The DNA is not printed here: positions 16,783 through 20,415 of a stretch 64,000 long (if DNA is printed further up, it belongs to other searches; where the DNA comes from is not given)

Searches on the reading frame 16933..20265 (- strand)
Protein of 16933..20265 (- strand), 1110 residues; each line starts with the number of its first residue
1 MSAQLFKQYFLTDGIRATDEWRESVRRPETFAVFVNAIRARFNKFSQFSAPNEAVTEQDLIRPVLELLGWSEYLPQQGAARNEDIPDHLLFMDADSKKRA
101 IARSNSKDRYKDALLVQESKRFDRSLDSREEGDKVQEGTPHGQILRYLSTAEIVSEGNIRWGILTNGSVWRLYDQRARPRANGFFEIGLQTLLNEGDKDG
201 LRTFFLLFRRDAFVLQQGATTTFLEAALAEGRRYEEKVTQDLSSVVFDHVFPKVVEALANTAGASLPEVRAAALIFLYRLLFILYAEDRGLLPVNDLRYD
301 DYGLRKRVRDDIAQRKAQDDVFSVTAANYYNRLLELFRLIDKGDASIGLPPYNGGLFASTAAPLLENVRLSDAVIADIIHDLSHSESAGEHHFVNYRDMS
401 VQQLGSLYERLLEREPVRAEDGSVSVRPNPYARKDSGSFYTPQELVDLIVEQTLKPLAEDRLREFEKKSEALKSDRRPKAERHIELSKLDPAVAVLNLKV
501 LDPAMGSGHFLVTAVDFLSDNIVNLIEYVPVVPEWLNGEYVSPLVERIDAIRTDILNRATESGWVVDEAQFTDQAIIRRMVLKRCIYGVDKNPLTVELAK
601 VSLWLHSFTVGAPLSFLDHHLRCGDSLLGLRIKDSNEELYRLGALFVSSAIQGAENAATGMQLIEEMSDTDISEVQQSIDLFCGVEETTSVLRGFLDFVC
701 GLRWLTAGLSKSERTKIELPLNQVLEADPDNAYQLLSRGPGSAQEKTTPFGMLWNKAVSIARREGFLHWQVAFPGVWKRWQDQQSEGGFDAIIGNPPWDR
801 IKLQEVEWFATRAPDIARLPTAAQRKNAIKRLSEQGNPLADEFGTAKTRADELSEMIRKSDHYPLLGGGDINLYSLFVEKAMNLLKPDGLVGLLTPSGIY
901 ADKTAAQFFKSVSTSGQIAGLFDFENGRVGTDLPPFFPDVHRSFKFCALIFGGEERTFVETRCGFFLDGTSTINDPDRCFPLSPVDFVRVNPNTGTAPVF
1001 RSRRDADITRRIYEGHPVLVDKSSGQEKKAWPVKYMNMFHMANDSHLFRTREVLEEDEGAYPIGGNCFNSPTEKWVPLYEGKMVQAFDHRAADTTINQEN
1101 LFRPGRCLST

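Call 81: search_protein_families(library=pfam, proteins=[window:16933-20265:-], max_evalue=0.001)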
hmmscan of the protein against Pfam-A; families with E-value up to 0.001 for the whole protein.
window:16933-20265:- (1110 aa): 2 families
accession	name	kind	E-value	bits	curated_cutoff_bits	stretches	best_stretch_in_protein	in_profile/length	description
PF07669.17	Eco57I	-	1.6e-21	77.6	25.3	2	585-803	2-89/171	Eco57I restriction-modification methylase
PF02384.22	N6_Mtase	-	3.3e-08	33.6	20.4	0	498-521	48-71/311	N-6 DNA Methylase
